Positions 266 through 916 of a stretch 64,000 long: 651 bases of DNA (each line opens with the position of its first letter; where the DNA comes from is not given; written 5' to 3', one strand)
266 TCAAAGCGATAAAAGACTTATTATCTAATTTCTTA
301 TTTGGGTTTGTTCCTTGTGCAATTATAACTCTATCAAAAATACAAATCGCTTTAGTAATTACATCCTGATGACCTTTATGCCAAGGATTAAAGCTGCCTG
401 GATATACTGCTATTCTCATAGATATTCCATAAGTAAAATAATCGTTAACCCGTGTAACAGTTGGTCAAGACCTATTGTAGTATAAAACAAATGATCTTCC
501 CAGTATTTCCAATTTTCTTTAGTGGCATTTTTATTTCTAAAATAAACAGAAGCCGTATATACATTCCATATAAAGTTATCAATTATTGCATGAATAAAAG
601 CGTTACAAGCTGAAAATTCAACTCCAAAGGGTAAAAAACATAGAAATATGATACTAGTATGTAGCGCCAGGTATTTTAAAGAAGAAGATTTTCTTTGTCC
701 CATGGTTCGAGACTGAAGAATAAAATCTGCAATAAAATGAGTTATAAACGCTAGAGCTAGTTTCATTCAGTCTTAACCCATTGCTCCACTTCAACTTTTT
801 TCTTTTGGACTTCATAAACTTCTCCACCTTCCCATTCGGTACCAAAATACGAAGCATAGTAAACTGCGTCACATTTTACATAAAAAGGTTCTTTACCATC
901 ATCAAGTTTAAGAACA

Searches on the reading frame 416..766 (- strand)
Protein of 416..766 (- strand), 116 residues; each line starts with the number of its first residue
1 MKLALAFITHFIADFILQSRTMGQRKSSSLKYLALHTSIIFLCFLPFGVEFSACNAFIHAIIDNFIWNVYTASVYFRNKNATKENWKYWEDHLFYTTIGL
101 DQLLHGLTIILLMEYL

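Call 80: find_encoding_contigs(protein=window:416-766:-, flank=10000, max_places=3)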
Protein window:416-766:- (116 aa): 1 contig read that carries it; 1 place shown.
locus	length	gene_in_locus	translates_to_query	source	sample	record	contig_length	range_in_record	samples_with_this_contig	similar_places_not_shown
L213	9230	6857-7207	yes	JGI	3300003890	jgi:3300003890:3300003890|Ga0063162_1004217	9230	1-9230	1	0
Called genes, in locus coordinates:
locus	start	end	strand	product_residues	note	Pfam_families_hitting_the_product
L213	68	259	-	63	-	-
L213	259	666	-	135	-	-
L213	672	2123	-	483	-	-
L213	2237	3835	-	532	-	-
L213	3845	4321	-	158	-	-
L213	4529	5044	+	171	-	-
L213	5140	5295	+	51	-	-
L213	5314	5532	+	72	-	-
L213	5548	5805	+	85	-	-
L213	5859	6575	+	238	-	PF23940:DUF7275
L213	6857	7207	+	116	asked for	PF11750:DUF3307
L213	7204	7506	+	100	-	-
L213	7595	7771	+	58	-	-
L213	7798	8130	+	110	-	-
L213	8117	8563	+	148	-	-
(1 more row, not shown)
